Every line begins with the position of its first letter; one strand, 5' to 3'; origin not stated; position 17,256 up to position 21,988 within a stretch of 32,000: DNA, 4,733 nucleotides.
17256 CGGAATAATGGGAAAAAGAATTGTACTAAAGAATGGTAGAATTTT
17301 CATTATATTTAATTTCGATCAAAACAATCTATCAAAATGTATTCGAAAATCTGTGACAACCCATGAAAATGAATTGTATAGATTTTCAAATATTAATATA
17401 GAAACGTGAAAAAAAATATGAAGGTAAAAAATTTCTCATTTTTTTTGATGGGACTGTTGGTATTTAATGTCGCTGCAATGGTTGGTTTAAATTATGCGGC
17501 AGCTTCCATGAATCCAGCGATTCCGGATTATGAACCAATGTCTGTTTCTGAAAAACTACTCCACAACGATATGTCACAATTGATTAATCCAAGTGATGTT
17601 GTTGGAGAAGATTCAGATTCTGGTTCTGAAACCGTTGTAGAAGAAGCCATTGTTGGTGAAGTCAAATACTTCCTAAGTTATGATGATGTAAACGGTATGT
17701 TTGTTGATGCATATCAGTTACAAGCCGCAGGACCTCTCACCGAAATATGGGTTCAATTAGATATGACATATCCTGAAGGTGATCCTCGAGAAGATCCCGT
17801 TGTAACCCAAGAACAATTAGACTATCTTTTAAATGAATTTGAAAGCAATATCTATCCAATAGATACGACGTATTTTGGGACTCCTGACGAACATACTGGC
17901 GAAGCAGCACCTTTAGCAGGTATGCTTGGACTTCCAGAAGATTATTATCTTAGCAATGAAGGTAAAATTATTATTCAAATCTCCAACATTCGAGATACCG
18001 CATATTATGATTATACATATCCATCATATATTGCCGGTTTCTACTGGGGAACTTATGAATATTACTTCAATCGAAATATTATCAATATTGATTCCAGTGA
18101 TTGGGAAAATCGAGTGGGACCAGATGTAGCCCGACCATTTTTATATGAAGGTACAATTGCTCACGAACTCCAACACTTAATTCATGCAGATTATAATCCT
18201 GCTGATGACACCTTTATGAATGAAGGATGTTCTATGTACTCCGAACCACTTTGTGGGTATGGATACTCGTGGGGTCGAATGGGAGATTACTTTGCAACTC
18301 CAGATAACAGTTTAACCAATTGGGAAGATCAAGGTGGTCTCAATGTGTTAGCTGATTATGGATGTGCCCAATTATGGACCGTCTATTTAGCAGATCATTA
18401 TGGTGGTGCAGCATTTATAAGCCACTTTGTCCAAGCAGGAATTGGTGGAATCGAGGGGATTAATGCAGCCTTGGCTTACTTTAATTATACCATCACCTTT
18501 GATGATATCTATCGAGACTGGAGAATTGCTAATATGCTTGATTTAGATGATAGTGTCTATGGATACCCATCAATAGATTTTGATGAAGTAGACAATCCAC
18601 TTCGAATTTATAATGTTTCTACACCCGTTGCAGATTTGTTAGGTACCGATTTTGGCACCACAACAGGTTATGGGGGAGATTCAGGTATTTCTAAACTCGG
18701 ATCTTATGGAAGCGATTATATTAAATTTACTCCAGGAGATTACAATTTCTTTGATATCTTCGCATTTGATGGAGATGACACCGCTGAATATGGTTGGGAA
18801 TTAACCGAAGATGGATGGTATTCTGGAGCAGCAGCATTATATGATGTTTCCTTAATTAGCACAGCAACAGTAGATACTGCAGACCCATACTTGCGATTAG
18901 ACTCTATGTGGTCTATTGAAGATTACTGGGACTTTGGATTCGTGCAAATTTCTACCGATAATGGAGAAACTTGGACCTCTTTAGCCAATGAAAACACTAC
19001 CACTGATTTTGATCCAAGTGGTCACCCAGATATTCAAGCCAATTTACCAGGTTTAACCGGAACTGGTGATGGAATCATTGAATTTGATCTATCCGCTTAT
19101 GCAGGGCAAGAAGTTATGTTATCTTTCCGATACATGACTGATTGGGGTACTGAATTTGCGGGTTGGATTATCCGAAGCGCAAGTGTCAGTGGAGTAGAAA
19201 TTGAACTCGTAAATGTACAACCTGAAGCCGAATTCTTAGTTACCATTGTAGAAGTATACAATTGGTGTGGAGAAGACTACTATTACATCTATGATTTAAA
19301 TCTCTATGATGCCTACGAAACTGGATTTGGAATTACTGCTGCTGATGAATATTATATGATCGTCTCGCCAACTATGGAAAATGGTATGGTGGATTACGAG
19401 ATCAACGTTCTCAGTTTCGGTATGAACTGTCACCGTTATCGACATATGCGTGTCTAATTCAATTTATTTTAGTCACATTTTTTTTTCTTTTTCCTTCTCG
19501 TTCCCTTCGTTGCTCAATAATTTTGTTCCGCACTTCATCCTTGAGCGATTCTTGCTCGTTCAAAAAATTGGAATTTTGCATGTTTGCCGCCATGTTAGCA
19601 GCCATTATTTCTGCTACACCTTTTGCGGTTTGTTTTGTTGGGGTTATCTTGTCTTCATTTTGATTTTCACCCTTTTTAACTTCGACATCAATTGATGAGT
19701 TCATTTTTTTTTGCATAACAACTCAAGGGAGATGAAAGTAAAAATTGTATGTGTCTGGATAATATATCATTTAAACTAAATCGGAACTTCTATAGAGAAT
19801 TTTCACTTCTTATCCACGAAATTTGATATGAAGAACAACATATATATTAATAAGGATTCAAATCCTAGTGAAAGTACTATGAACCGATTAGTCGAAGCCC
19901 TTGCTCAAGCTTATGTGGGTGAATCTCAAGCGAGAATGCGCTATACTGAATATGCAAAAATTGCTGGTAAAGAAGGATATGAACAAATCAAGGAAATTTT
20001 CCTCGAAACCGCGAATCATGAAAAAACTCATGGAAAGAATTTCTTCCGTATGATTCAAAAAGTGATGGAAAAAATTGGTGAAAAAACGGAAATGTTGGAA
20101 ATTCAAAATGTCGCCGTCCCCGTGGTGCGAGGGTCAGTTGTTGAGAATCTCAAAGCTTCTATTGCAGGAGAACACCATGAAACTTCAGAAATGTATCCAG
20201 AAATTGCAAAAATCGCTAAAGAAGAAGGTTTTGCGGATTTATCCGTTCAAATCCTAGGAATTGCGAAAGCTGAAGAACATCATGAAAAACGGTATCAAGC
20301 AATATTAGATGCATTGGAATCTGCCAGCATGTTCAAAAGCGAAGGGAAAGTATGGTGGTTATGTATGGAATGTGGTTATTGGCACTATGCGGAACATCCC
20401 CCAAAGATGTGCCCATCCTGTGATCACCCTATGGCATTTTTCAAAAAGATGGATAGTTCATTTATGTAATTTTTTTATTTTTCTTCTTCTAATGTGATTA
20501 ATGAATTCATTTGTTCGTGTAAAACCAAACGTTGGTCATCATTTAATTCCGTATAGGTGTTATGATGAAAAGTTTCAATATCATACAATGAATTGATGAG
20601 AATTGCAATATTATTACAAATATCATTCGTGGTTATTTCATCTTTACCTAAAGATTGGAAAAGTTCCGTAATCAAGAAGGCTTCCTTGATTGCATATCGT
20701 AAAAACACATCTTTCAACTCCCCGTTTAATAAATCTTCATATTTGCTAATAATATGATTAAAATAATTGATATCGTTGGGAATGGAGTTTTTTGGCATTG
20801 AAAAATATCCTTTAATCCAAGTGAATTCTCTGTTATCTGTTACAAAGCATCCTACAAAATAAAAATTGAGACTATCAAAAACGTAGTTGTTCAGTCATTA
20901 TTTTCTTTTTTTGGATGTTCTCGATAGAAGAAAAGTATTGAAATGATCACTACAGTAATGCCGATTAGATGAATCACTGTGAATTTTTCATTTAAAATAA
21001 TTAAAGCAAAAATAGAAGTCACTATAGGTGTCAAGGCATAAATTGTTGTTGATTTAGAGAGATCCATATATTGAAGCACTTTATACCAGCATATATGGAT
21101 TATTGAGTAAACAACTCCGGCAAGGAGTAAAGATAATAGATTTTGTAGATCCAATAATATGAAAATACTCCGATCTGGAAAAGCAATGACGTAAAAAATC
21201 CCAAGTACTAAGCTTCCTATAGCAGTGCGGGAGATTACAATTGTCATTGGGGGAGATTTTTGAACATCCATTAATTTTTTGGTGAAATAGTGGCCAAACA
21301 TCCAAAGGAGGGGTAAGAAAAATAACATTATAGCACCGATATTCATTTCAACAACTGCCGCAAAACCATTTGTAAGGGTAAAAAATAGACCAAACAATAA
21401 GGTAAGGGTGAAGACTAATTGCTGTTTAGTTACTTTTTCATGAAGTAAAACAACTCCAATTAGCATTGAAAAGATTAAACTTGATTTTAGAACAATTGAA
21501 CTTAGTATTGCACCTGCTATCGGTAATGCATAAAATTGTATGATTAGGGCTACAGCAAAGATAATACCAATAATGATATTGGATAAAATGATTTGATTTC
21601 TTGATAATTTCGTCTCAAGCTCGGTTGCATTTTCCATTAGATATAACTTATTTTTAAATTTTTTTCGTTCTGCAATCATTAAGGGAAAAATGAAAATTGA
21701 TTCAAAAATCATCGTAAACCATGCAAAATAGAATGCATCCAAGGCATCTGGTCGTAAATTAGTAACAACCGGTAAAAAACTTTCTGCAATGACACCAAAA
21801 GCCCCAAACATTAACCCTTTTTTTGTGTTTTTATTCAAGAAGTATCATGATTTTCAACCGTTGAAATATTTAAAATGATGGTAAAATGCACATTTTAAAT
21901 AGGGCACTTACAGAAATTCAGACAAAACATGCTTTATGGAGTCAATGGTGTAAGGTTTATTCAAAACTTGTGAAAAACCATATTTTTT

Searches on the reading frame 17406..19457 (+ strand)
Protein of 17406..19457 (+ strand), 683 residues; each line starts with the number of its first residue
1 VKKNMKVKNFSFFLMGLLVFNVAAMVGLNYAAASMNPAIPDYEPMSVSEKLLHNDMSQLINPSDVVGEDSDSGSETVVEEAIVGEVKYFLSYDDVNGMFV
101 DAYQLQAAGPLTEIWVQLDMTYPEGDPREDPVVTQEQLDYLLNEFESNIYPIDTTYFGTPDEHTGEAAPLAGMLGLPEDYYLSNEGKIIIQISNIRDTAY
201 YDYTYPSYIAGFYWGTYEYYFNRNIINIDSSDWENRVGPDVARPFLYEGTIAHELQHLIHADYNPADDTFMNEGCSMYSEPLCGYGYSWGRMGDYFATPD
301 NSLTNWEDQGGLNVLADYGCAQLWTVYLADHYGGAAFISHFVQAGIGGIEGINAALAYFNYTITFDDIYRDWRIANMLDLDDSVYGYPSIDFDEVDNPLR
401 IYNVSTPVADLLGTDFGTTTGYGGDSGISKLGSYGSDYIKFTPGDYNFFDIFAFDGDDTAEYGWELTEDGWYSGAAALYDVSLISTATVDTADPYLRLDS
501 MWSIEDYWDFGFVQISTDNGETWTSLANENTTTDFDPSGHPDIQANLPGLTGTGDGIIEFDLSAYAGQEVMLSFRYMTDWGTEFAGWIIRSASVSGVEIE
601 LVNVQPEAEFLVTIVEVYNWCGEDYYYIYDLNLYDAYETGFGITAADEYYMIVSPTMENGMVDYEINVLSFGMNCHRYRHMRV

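Call 52: search_protein_families(library=pfam, proteins=[window:17406-19457:+], max_evalue=0.001)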
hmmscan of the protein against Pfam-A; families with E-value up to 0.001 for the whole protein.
window:17406-19457:+ (683 aa): 1 family
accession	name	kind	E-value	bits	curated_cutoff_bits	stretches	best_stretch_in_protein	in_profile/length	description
PF20773.4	InhA-like_MAM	-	1.6e-13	51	26.9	1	492-589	63-157/191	Immune inhibitor A-like, MAM domain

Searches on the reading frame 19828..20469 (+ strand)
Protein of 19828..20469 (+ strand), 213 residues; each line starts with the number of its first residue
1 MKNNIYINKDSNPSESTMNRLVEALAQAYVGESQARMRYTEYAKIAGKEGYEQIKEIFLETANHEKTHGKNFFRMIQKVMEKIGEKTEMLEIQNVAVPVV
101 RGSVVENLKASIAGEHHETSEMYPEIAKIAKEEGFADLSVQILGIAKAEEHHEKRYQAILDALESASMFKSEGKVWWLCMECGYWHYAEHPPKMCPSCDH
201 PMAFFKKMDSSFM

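Call 52: search_protein_families(library=pfam, proteins=[window:19828-20469:+], max_evalue=0.001)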
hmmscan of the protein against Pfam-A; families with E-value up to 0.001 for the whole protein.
window:19828-20469:+ (213 aa): 5 families
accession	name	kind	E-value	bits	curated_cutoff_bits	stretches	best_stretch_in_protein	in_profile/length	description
PF02915.23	Rubrerythrin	-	5.5e-27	95.3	22.8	1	23-159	1-136/137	Rubrerythrin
PF00210.30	Ferritin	-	2.3e-08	34.5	24.5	1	23-164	2-140/142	Ferritin-like domain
PF21349.2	RUBY_RBDX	-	1.3e-07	31.3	26.5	1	177-206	1-30/30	Rubrerythrin, rubredoxin-like domain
PF23458.2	DUF7130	-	0.00014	22.1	35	1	169-201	46-79/89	Domain of unknown function (DUF7130)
PF03405.20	FA_desaturase_2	-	0.00043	19.7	22.7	0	36-85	166-215/325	Fatty acid desaturase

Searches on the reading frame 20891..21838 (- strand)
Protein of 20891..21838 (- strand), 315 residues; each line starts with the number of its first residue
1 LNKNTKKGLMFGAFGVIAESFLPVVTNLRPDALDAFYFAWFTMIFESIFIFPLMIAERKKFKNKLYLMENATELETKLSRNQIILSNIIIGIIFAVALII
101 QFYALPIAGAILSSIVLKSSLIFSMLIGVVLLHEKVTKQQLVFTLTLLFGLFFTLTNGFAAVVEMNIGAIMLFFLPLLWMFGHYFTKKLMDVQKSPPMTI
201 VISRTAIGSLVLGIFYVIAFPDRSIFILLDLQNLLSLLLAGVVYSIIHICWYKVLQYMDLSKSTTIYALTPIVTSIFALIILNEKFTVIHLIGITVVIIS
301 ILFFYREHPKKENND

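Call 52: search_protein_families(library=pfam, proteins=[window:20891-21838:-], max_evalue=0.001)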
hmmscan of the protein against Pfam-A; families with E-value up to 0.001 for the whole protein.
window:20891-21838:- (315 aa): 2 families
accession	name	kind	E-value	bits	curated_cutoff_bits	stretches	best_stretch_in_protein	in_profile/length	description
PF00892.27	EamA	-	1.4e-28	100.2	28.2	2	167-305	2-134/135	EamA-like transporter family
PF06800.18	Sugar_transport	-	4.8e-08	33.2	26.3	1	78-146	197-265/280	Sugar transport protein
